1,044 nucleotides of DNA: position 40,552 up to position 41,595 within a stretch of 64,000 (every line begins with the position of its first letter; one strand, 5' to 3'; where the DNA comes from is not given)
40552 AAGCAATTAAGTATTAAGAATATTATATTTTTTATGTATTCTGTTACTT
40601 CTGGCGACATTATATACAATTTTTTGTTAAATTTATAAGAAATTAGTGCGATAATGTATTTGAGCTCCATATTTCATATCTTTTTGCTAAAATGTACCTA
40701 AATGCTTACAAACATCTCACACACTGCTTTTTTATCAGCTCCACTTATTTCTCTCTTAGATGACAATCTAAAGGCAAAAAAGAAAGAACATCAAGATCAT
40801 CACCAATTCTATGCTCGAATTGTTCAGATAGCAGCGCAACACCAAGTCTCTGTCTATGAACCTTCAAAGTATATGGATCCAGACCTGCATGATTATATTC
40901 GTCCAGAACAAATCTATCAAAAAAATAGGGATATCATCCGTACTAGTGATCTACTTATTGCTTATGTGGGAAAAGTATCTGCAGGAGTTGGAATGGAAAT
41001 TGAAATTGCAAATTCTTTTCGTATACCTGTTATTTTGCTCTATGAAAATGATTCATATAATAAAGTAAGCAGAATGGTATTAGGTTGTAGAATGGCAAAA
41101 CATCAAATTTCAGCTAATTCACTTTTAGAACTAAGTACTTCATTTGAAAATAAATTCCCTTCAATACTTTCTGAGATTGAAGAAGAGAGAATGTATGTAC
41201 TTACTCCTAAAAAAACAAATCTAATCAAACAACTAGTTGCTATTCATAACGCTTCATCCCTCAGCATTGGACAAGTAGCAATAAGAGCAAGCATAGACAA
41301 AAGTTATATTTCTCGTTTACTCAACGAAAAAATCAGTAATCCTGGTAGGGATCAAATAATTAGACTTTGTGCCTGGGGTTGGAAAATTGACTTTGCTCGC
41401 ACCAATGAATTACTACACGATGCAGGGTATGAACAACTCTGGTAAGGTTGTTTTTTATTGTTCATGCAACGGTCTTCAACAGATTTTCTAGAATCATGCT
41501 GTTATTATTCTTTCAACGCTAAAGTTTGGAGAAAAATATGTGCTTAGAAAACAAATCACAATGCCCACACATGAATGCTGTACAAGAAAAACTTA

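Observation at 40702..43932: Nucleotide-centred gene cluster: NDT/SLOG-HTH fusion, unknown 259-aa protein, Nudix, second NDT-like protein and PRTase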

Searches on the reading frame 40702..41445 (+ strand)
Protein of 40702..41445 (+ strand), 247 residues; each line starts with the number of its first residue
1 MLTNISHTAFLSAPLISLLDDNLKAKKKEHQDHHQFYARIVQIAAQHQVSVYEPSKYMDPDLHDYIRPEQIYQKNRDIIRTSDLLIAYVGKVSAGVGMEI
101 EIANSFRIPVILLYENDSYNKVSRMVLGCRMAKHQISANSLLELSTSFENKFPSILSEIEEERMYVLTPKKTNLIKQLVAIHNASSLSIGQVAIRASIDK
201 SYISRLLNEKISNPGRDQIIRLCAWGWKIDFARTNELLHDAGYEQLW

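Call 3: search_protein_families(library=pfam, proteins=[window:40702-41445:+], max_evalue=0.1)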
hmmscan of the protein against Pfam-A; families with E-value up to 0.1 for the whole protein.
window:40702-41445:+ (247 aa): 4 families
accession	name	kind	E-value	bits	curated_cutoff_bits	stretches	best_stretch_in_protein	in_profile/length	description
PF05014.21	Nuc_deoxyrib_tr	-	1e-09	39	28.8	1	31-119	11-102/117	Nucleoside 2-deoxyribosyltransferase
PF12844.13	HTH_19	-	4.5e-05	23.7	30.2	1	187-223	13-48/64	Helix-turn-helix domain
PF13560.12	HTH_31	-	0.00045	20.9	27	1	184-223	12-51/64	Helix-turn-helix domain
PF15891.11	Nuc_deoxyri_tr2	-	0.092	13.5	30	0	32-105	14-91/105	Nucleoside 2-deoxyribosyltransferase like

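Call 4: search_protein_families(library=padloc, proteins=[window:40702-41445:+], max_evalue=0.1)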
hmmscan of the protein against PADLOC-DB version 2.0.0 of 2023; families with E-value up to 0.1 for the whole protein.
window:40702-41445:+ (247 aa): 1 family
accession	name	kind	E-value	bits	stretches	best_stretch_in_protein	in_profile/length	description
PDLC04594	PDC-M35B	-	0.0096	14.1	1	60-113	71-126/148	-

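Call 5: search_protein_families(library=ncbifam, proteins=[window:40702-41445:+], max_evalue=0.1)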
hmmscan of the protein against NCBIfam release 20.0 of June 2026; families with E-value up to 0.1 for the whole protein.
window:40702-41445:+ (247 aa): 0 families

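Call 15: search_solved_structures(query=window:40702-41445:+, max_evalue=1, show_alignments=2)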
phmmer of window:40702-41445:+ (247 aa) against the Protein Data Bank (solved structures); distinct sequences matched with E-value up to 1: 21.
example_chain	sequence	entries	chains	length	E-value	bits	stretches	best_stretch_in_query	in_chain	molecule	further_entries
4fyh_A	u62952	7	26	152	0.0059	19.5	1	36-156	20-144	Deoxyribonucleoside 5'-monophosphate N-glycosidase | 2'-deoxynucleoside 5'-phosphate N-hydrolase 1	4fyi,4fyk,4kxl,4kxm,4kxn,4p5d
4jem_A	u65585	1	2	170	0.028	17.3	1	9-118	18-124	CMP/hydroxymethyl CMP hydrolase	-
4jel_A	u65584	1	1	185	0.034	17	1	9-118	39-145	CMP/hydroxymethyl CMP hydrolase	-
4ohr_A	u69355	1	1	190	0.036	16.9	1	9-118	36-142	CMP/hydroxymethyl CMP hydrolase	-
2khz_A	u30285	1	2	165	0.046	16.6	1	55-152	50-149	c-Myc-responsive protein Rcl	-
2klh_A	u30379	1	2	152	0.061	16.2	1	57-156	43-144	c-Myc-responsive protein Rcl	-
8rps_C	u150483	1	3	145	0.092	15.6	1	71-130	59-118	2'-deoxynucleoside 5'-phosphate N-hydrolase 1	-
7m5h_A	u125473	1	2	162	0.13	15.1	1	60-117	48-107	Nucleoside 2-deoxyribosyltransferase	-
9gn4_A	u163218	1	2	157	0.19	14.6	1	61-125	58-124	Nucleoside deoxyribosyltransferase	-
4ohb_A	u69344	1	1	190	0.24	14.2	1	9-118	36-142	CMP/hydroxymethyl CMP hydrolase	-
4jen_A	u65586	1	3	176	0.25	14.2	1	64-120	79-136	CMP N-GLYCOSIDASE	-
4p5e_A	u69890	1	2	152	0.27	14.1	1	71-130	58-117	2'-deoxynucleoside 5'-phosphate N-hydrolase 1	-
9da1_A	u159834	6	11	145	0.39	13.5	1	71-130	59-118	5-hydroxymethyl-dUMP N-hydrolase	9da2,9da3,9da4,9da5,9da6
8os9_A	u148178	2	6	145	0.39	13.5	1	71-130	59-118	2'-deoxynucleoside 5'-phosphate N-hydrolase 1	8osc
8rqd_C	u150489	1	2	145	0.4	13.5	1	71-130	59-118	2'-deoxynucleoside 5'-phosphate N-hydrolase 1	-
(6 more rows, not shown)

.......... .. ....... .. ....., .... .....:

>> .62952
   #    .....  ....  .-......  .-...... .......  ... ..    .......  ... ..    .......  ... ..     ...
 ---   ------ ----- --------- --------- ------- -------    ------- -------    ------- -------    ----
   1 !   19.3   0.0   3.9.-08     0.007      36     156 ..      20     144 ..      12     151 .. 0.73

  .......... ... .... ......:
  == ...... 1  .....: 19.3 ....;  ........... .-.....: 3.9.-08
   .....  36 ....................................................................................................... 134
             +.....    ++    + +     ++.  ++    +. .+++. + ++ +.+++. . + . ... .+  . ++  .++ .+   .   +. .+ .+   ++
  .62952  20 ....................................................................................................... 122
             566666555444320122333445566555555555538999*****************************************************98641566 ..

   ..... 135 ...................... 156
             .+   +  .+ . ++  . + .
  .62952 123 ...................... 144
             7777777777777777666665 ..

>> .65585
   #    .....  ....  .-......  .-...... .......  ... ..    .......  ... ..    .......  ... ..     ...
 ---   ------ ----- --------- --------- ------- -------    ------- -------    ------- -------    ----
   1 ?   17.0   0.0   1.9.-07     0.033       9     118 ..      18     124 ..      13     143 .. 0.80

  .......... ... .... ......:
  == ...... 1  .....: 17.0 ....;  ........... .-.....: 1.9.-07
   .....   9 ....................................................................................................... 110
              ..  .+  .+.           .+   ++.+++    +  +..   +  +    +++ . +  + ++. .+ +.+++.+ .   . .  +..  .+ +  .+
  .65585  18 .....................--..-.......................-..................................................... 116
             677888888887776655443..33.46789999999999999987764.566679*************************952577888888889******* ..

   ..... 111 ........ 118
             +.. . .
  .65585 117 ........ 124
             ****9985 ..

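Call 90: search_solved_structures(query=A7, max_evalue=1, show_alignments=3)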
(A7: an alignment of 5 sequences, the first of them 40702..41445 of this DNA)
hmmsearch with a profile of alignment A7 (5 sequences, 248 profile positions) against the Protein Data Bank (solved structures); distinct sequences matched with E-value up to 1: 14.
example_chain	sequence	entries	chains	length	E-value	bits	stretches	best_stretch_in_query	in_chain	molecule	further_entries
4jen_A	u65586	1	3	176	0.00028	24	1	5-127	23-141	CMP N-GLYCOSIDASE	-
7m5h_A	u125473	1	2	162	0.00097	22.2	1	47-121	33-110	Nucleoside 2-deoxyribosyltransferase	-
4jem_A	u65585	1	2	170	0.0079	19.3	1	10-158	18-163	CMP/hydroxymethyl CMP hydrolase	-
4ohr_A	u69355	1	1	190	0.0096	19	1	11-159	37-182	CMP/hydroxymethyl CMP hydrolase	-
5vto_A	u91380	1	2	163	0.012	18.7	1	9-127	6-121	Blasticidin M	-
4jel_A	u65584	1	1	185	0.019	18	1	11-121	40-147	CMP/hydroxymethyl CMP hydrolase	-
4ohb_A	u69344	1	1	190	0.093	15.7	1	11-159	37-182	CMP/hydroxymethyl CMP hydrolase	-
4fyh_A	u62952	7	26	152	0.24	14.4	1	72-157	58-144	Deoxyribonucleoside 5'-monophosphate N-glycosidase | 2'-deoxynucleoside 5'-phosphate N-hydrolase 1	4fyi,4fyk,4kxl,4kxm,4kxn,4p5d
3qq6_A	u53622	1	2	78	0.28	14.2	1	172-215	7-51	HTH-type transcriptional regulator sinR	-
3b7h_A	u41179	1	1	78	0.45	13.5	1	175-225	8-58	Prophage Lp1 protein 11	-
7t5u_A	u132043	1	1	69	0.56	13.2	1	177-223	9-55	Helix-turn-helix domain-containing protein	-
5tn0_A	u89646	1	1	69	0.74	12.8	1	180-215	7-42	HTH-type transcriptional regulator SinR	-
9gn4_A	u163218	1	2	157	0.76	12.8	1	62-126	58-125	Nucleoside deoxyribosyltransferase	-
5zcc_A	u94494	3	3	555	1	12.4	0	20-59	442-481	Alpha-glucosidase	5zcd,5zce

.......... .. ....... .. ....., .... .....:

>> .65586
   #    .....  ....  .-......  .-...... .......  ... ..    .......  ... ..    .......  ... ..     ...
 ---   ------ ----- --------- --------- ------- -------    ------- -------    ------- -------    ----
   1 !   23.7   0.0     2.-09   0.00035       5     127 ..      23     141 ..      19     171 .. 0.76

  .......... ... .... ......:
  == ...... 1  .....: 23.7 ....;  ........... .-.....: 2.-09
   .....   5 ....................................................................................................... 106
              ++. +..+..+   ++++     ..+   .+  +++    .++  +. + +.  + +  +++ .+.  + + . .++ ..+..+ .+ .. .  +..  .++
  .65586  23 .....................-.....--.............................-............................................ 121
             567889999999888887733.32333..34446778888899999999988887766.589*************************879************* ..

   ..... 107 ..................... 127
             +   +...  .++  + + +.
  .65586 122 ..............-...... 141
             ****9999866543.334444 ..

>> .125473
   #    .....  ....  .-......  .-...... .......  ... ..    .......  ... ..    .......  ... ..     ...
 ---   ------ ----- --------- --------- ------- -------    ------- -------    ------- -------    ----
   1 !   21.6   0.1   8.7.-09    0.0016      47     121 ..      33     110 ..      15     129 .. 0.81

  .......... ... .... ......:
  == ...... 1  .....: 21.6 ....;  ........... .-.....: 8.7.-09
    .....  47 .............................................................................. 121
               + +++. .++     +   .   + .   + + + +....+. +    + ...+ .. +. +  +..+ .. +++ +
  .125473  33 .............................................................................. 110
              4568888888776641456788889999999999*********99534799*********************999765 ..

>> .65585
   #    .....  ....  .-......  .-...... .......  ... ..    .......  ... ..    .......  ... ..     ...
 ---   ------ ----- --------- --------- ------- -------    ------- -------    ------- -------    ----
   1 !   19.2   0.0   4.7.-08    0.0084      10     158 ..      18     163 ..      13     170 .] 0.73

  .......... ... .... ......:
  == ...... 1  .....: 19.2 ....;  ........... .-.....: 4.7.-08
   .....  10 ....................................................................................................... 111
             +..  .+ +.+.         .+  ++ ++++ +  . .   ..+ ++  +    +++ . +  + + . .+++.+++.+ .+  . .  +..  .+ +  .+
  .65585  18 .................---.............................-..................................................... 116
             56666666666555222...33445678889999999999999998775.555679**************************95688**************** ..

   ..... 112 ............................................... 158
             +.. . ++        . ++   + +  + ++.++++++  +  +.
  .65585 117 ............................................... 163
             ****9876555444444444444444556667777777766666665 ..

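Call 106: search_dna_similar(query=window:40702-41445:+, collection=phages, mode=protein, max_evalue=0.001, max_rows=10)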
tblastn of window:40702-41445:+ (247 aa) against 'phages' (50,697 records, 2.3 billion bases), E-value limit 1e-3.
No match.

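Call 107: search_dna_similar(query=window:40702-41445:+, collection=plasmids, mode=protein, max_evalue=0.001, max_rows=10)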
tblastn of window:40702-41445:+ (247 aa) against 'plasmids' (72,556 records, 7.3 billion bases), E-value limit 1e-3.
Records with a match: 13; places in all: 13; records where one place covers at least 80% of the query: 0.
Best place of each record, by identity: <60% 13.
By first word of the organism name: Apilactobacillus 13.
By predicted mobility (MOB-suite, as given by PLSDB): non-mobilizable 13.
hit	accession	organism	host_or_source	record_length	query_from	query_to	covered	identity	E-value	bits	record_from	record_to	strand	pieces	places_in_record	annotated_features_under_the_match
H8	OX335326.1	Apilactobacillus kunkeei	Apis mellifera,European honeybee,honey ...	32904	72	129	23%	45.0%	7e-4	48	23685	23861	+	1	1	DNPH1: 2'-deoxynucleoside 5'-phosphate N-hydrolase 1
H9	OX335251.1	Apilactobacillus kunkeei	Apis mellifera,European honeybee,honey ...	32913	72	129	23%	45.0%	7e-4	48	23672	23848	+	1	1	DNPH1: 2'-deoxynucleoside 5'-phosphate N-hydrolase 1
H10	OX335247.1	Apilactobacillus kunkeei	Apis mellifera,European honeybee,honey ...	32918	72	129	23%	45.0%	7e-4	48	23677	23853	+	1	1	DNPH1: 2'-deoxynucleoside 5'-phosphate N-hydrolase 1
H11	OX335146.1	Apilactobacillus kunkeei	Apis mellifera,European honeybee,honey ...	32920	72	129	23%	45.0%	7e-4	48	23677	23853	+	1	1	DNPH1: 2'-deoxynucleoside 5'-phosphate N-hydrolase 1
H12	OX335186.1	Apilactobacillus kunkeei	Apis mellifera,European honeybee,honey ...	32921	72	129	23%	45.0%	7e-4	48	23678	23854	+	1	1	DNPH1: 2'-deoxynucleoside 5'-phosphate N-hydrolase 1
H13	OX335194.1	Apilactobacillus kunkeei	Apis mellifera,European honeybee,honey ...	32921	72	129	23%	45.0%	7e-4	48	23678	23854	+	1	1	DNPH1: 2'-deoxynucleoside 5'-phosphate N-hydrolase 1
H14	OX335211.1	Apilactobacillus kunkeei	Apis mellifera,European honeybee,honey ...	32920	72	129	23%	45.0%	7e-4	48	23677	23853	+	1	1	DNPH1: 2'-deoxynucleoside 5'-phosphate N-hydrolase 1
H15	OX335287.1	Apilactobacillus kunkeei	Apis mellifera,European honeybee,honey ...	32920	72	129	23%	45.0%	7e-4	48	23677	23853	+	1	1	DNPH1: 2'-deoxynucleoside 5'-phosphate N-hydrolase 1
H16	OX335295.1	Apilactobacillus kunkeei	Apis mellifera,European honeybee,honey ...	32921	72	129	23%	45.0%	7e-4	48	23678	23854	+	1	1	DNPH1: 2'-deoxynucleoside 5'-phosphate N-hydrolase 1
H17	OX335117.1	Apilactobacillus kunkeei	Apis mellifera,European honeybee,honey ...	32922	72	129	23%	45.0%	7e-4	48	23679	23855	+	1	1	DNPH1: 2'-deoxynucleoside 5'-phosphate N-hydrolase 1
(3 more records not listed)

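Call 110: list_cluster_members(proteins=[P0014, window:40702-41445:+, window:41538-42305:+, window:43237-43932:+, window:42314-42829:+])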
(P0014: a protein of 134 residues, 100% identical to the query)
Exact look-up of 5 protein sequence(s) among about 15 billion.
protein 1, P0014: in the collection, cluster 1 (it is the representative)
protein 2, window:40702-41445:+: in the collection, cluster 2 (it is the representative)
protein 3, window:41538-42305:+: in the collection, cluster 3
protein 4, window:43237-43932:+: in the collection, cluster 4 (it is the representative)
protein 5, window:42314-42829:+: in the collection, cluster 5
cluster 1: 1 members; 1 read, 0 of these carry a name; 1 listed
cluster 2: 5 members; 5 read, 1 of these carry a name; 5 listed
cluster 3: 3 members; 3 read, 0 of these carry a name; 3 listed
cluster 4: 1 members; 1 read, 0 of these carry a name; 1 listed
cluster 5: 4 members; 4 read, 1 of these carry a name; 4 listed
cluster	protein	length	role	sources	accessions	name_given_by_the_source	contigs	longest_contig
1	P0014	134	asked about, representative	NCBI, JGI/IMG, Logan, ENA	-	-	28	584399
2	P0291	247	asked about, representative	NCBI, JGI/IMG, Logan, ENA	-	-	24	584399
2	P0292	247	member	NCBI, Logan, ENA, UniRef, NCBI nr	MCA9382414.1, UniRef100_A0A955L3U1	nucleoside 2-deoxyribosyltransferase [Candidatus Dojkabacteria bacterium] | Nucleoside 2-deoxyribosyltransferase n=1 Tax=Candidatus Dojkabacteria bacterium ...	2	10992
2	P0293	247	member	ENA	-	-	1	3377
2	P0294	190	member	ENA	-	-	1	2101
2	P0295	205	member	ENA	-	-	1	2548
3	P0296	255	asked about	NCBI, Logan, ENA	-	-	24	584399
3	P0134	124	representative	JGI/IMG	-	-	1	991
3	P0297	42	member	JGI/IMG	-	-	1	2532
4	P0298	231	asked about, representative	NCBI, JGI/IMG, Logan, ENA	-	-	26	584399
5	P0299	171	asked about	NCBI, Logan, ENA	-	-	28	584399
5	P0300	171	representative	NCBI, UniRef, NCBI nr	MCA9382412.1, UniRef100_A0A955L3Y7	NUDIX domain-containing protein [Candidatus Dojkabacteria bacterium] | NUDIX domain-containing protein n=1 Tax=Candidatus Dojkabacteria bacterium TaxID=2099670 ...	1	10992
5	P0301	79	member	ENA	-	-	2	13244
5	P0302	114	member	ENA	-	-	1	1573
